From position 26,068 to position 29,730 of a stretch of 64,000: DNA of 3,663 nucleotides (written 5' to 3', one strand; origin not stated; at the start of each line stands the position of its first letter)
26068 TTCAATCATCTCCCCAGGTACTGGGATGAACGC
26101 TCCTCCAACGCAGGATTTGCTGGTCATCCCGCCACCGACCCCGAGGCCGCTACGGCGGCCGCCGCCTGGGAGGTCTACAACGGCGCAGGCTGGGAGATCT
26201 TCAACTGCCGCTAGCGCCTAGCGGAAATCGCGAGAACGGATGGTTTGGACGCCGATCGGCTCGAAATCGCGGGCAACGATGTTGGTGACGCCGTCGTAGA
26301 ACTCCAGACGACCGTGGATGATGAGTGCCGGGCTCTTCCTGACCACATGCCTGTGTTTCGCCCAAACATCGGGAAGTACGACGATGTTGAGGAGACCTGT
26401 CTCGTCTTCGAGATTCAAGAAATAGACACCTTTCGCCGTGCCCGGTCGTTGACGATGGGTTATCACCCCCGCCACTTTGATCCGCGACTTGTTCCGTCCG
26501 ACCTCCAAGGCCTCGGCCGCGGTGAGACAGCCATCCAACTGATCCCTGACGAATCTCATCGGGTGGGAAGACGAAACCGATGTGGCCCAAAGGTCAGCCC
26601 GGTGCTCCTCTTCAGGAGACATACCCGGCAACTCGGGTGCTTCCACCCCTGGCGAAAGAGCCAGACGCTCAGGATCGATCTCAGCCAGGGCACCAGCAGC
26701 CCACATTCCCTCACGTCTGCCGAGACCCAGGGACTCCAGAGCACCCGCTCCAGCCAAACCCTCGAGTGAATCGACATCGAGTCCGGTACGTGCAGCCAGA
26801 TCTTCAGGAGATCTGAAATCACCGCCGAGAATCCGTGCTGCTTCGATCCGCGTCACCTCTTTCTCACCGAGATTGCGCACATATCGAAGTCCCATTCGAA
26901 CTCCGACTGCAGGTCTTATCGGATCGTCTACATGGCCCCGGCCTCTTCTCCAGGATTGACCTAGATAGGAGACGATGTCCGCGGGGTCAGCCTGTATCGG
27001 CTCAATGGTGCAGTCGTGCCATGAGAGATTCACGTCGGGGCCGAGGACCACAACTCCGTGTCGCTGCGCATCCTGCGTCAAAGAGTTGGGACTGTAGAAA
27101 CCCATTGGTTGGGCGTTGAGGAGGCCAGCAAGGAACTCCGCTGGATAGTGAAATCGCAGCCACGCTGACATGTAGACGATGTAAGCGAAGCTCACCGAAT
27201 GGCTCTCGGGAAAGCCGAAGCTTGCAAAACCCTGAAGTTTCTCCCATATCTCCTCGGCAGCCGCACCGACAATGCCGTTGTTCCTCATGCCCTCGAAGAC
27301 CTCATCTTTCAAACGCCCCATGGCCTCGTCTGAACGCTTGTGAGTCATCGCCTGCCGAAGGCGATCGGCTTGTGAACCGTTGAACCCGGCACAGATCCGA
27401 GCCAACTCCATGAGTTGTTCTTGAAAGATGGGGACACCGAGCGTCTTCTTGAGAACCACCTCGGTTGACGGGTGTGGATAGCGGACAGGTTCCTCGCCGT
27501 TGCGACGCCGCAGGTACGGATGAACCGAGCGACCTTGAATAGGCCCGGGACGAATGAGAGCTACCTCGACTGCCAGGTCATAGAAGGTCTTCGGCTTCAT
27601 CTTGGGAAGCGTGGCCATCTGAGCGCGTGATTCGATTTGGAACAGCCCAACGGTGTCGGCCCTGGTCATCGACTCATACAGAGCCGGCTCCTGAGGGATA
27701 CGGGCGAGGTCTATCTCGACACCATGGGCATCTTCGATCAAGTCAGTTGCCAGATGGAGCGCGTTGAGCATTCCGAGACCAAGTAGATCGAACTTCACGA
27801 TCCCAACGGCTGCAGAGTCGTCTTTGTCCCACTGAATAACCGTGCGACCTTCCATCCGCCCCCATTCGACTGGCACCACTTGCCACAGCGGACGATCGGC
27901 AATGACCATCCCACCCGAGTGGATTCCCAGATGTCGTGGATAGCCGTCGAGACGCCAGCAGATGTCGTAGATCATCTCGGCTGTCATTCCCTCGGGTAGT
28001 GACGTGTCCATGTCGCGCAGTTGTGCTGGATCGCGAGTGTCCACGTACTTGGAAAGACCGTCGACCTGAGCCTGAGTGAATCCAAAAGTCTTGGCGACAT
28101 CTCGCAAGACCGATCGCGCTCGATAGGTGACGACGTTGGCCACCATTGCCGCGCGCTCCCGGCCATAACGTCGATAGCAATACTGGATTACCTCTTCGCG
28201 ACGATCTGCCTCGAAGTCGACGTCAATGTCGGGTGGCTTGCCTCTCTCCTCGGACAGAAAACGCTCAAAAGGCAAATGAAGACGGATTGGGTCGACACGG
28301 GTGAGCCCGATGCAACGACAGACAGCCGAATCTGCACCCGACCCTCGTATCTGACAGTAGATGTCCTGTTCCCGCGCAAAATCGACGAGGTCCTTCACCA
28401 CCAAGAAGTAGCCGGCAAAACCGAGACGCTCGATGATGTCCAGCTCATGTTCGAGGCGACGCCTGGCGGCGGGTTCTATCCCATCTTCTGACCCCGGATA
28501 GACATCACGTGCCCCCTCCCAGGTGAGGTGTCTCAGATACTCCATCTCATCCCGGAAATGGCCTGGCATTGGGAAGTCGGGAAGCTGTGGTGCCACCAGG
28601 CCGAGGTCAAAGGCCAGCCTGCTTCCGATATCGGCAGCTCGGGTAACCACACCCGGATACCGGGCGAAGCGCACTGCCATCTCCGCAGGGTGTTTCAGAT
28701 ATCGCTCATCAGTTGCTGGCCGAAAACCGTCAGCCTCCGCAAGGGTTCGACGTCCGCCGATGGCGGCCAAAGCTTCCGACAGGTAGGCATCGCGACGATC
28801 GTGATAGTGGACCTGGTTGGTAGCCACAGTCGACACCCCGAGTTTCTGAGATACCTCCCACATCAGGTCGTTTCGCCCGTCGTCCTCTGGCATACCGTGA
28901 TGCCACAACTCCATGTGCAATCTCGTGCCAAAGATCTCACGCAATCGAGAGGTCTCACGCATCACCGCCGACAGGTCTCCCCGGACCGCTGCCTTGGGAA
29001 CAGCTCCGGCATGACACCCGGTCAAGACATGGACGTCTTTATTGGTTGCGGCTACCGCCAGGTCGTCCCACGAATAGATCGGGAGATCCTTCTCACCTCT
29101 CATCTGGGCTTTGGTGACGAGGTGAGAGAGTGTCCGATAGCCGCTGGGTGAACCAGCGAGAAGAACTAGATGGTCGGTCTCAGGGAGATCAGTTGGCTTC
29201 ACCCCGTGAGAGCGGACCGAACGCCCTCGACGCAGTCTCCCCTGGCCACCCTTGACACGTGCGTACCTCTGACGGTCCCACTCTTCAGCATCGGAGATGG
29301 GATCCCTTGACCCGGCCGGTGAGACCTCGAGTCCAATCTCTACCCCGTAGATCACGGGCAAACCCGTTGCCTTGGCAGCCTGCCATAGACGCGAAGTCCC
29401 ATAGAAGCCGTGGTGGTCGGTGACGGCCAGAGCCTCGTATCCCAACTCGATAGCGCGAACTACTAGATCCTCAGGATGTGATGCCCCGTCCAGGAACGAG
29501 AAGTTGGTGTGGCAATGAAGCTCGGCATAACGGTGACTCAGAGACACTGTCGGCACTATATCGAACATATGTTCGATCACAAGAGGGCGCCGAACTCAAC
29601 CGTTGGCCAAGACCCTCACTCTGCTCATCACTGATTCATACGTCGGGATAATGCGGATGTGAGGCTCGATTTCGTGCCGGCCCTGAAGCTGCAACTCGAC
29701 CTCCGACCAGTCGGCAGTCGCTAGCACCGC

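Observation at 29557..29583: Perfect Cheo-type LexA box overlapping the dnaE2 start, identical as a 22-mer to the box at imuA' about 31 kb away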

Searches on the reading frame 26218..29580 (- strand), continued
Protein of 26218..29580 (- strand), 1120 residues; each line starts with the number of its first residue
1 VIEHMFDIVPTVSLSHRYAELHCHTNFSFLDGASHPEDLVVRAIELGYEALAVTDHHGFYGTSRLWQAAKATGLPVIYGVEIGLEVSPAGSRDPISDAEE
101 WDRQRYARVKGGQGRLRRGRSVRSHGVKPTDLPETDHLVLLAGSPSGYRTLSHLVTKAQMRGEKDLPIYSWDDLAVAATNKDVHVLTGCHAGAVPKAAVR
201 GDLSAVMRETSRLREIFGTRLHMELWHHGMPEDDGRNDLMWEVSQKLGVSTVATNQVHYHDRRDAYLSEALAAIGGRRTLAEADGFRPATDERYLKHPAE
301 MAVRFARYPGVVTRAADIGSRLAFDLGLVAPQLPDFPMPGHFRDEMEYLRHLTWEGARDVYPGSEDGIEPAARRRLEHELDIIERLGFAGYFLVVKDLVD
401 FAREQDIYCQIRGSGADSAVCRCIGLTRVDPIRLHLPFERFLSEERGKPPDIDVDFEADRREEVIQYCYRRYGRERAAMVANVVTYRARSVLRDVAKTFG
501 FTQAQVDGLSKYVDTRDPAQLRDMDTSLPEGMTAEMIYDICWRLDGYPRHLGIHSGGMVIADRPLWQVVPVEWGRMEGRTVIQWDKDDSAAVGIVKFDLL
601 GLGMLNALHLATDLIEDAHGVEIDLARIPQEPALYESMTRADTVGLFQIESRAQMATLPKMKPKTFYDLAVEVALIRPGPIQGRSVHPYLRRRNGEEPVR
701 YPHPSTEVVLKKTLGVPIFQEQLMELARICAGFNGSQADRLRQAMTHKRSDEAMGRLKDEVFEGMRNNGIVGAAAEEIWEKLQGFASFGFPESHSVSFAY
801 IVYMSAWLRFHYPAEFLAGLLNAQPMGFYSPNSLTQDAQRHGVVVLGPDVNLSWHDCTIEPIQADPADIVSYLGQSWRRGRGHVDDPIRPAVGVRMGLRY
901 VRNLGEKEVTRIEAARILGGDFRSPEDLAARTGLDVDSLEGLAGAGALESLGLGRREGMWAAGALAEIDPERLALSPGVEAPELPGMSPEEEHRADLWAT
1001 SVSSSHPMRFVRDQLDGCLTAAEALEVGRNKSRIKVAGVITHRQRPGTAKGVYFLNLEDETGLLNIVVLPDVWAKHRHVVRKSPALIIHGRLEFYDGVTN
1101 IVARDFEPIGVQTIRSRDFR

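Call 61: find_encoding_contigs(protein=P0246, flank=3000, max_places=2)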
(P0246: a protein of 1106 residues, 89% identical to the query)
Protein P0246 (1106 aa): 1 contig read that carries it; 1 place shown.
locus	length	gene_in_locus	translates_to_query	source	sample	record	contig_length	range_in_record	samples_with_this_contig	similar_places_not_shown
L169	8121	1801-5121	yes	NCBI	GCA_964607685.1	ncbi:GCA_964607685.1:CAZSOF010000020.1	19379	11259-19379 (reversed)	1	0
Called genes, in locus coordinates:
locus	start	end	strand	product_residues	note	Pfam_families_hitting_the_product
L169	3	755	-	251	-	?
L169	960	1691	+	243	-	PF13539:Peptidase_M15_4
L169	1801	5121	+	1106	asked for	PF02811:PHP, PF07733:DNA_pol3_alpha, PF17657:DNA_pol3_finger, PF14579:HHH_6, PF01336:tRNA_anti-codon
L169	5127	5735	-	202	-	-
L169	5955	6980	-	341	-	PF00155:Aminotran_1_2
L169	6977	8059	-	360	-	PF01220:DHquinase_II, PF12146:Hydrolase_4 (faint), PF12697:Abhydrolase_6 (weak), PF20434:BD-FAE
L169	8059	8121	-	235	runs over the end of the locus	PF21948:LplA-B_cat, PF03099:BPL_LplA_LipB (weak)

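Call 62: find_encoding_contigs(protein=P0244, flank=3000, max_places=2)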
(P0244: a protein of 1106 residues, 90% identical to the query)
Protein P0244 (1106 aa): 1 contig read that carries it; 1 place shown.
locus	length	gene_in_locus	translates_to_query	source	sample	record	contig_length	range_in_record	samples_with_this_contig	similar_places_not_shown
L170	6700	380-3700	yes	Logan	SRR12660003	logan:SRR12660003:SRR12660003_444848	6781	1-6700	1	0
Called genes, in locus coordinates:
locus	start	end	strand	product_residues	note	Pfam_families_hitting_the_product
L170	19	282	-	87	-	-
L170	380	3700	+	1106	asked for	PF02811:PHP, PF07733:DNA_pol3_alpha, PF17657:DNA_pol3_finger, PF14579:HHH_6, PF01336:tRNA_anti-codon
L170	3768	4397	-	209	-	-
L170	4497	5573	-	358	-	PF01220:DHquinase_II, PF00561:Abhydrolase_1 (faint), PF07859:Abhydrolase_3, PF12146:Hydrolase_4 (faint), PF12697:Abhydrolase_6 (weak), PF20434:BD-FAE, PF00326:Peptidase_S9 (weak), PF06821:Ser_hydrolase (weak)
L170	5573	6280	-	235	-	PF21948:LplA-B_cat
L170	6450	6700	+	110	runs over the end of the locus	?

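Call 63: find_encoding_contigs(protein=P0272, flank=3000, max_places=2)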
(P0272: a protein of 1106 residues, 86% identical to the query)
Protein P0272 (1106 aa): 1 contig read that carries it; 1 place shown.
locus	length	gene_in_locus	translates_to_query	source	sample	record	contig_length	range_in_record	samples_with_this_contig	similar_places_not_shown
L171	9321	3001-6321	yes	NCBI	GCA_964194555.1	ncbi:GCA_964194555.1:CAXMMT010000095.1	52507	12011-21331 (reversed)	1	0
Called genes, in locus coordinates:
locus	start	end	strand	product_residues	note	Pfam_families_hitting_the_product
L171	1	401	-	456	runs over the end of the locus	PF08242:Methyltransf_12 (faint)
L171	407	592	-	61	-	-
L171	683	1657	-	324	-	PF00753:Lactamase_B, PF23023:Anti-Pycsar_Apyc1 (weak), PF21221:B_lactamase-like_C (weak)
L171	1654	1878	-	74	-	PF07311:Dodecin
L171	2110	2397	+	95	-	PF01402:RHH_1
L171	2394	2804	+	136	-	PF01850:PIN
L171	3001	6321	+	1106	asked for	PF02811:PHP, PF07733:DNA_pol3_alpha, PF17657:DNA_pol3_finger, PF14579:HHH_6, PF01336:tRNA_anti-codon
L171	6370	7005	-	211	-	-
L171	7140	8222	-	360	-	PF01220:DHquinase_II, PF00561:Abhydrolase_1 (faint), PF00326:Peptidase_S9 (faint), PF12146:Hydrolase_4 (weak), PF12697:Abhydrolase_6, PF20434:BD-FAE, PF06821:Ser_hydrolase (weak)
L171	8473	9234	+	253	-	-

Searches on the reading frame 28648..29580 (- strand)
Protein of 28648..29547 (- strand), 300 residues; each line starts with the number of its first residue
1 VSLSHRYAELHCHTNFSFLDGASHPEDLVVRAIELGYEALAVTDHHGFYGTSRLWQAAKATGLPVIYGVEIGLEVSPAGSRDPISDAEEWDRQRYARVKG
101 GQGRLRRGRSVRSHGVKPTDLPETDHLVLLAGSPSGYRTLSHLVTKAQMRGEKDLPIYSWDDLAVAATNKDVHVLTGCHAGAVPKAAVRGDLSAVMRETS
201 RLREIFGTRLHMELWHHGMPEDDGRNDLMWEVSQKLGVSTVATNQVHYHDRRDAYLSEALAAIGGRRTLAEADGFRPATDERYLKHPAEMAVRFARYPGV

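Call 24: find_homologous_proteins(query=window:28648-29547:-)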
Query window:28648-29547:- (300 aa): 940 proteins with E <= 0.001 among 5858 candidates; the best 120 are listed.
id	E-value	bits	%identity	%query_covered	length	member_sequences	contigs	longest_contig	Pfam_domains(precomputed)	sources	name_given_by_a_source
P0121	1.3e-166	571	83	100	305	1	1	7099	PF02811.27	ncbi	ncbi:MAG TPA: PHP domain-containing protein, partial [Acidimicrobiia bacterium]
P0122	8.2e-163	559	80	99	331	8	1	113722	PF02811.27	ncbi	-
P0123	1.2e-161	555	81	98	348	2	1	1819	PF02811.27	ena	-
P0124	5.1e-160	550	81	98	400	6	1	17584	PF02811.27,PF07733.19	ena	-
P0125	3.4e-157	541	80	98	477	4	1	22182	PF02811.27,PF07733.19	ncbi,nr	ncbi:MAG: PHP domain-containing protein, partial [Actinomycetota bacterium]|nr:PHP domain-containing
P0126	8.2e-156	536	80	96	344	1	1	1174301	PF02811.27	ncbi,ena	-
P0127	6.8e-153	526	78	98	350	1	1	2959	PF02811.27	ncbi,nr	ncbi:MAG: PHP domain-containing protein, partial [Acidimicrobiia bacterium]|nr:PHP domain-containing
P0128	4.7e-143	494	75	92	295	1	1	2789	PF02811.27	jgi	-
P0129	2.2e-117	410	62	98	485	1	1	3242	PF02811.27,PF07733.19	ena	-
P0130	7.9e-111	388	60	100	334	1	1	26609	PF02811.27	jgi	jgi:error-prone DNA polymerase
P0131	6.5e-106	372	58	98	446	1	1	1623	PF02811.27,PF07733.19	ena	-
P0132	5.0e-105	369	61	98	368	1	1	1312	PF02811.27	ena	-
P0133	8.6e-104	365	59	98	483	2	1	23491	PF02811.27,PF07733.19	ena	-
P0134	1.6e-103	364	60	98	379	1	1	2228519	PF02811.27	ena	-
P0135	2.8e-103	364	66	59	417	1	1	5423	PF02811.27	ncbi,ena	-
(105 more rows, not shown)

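Call 26: find_related_loci(query=A3, collection=metagenome_contigs, flank=4000)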
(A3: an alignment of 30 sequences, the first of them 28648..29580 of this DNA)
Query A3 (311 aa) in metagenome_contigs; peptide patterns used: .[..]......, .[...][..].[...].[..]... (x = any residue, [..] = any of these).
600 stretches matched a pattern (row limit reached: there are more); 557 encode a relative of the query (tblastn E <= 1e-3); the best 80 are kept; 80 distinct loci.
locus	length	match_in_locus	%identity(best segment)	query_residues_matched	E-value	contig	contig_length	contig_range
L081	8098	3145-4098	79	2-310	1e-167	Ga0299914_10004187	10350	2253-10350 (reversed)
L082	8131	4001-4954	79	2-310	1e-167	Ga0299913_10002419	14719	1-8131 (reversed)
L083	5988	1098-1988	82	17-311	2e-165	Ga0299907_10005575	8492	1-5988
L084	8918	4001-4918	79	2-310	2e-164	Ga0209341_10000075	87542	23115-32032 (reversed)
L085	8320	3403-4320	81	2-310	2e-161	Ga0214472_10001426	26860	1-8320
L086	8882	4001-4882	82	17-310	7e-160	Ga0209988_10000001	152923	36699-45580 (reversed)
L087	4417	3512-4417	80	2-291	5e-163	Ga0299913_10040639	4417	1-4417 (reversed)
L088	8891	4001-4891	79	14-310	2e-157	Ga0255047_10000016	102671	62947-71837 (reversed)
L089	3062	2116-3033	79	3-311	1e-164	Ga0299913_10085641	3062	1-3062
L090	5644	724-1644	79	1-310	9e-158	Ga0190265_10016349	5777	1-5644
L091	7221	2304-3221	79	2-310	3e-155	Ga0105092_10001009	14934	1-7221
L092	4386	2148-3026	81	18-310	3e-157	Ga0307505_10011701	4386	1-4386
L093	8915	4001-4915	79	3-310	7e-153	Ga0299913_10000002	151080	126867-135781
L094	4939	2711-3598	79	15-310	3e-153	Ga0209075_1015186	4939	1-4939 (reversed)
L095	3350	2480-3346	78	1-277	8e-155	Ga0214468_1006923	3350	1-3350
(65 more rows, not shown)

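Call 29: find_encoding_contigs(protein=P0126, flank=3000, max_places=2)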
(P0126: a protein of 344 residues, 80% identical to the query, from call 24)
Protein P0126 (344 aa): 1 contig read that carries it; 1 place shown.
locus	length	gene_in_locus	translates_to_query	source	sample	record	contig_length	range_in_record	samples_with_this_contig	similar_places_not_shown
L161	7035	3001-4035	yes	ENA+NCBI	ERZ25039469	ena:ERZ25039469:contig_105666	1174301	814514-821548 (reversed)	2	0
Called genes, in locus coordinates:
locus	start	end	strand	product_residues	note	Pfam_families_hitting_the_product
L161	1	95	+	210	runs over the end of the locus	PF09335:VTT_dom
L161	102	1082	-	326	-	PF23023:Anti-Pycsar_Apyc1 (weak), PF00753:Lactamase_B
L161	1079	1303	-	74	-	PF07311:Dodecin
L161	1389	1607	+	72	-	-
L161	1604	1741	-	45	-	-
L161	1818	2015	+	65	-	-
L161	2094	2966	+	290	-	PF13539:Peptidase_M15_4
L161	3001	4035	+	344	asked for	PF02811:PHP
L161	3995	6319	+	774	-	PF07733:DNA_pol3_alpha, PF17657:DNA_pol3_finger, PF14579:HHH_6, PF01336:tRNA_anti-codon (weak)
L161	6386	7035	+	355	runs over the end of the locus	PF02720:DUF222 (weak), PF01844:HNH (weak)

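Call 35: find_encoding_contigs(protein=P0121, flank=3000, max_places=2)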
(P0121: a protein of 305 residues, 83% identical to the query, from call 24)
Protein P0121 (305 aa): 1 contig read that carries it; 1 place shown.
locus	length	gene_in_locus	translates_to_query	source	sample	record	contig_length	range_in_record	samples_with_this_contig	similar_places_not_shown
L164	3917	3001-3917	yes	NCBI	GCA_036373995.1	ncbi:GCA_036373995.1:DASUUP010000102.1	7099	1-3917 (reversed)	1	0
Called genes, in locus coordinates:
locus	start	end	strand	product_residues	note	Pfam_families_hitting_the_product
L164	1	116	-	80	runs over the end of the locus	-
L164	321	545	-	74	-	PF07311:Dodecin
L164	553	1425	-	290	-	PF00561:Abhydrolase_1, PF12146:Hydrolase_4, PF12697:Abhydrolase_6, PF03096:Ndr (weak)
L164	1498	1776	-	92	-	PF04226:Transgly_assoc (weak)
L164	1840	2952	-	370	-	PF01979:Amidohydro_1, PF07969:Amidohydro_3 (weak)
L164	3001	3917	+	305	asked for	PF02811:PHP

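Call 36: find_encoding_contigs(protein=P0122, flank=3000, max_places=2)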
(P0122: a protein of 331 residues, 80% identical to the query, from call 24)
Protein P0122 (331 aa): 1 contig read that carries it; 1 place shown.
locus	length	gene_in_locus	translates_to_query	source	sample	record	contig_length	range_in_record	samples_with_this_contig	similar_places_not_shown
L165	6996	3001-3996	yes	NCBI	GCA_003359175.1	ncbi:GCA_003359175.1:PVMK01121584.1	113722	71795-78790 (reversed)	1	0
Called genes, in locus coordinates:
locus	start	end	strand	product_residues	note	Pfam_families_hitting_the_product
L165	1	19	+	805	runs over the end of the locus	PF00884:Sulfatase, PF01663:Phosphodiest (weak)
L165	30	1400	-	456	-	PF08242:Methyltransf_12 (faint)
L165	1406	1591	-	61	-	-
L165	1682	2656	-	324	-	PF00753:Lactamase_B, PF19583:ODP (faint), PF23023:Anti-Pycsar_Apyc1 (weak), PF21221:B_lactamase-like_C (weak)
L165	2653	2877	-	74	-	PF07311:Dodecin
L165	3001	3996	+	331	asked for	PF02811:PHP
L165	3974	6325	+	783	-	PF07733:DNA_pol3_alpha, PF17657:DNA_pol3_finger, PF14579:HHH_6, PF01336:tRNA_anti-codon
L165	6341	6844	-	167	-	-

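Call 37: find_encoding_contigs(protein=P0124, flank=3000, max_places=2)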
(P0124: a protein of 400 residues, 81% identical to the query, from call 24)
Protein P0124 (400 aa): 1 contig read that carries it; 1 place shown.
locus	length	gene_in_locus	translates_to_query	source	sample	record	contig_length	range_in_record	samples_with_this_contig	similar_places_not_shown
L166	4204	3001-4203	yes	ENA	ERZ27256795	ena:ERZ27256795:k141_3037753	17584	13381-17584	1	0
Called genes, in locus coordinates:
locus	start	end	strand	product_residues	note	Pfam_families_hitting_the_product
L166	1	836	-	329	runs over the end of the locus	PF00753:Lactamase_B, PF23023:Anti-Pycsar_Apyc1 (faint), PF21221:B_lactamase-like_C (faint)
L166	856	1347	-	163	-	PF06445:GyrI-like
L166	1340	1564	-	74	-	PF07311:Dodecin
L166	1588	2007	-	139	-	PF01243:PNPOx_N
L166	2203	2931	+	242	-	PF13539:Peptidase_M15_4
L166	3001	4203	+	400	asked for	PF02811:PHP, PF07733:DNA_pol3_alpha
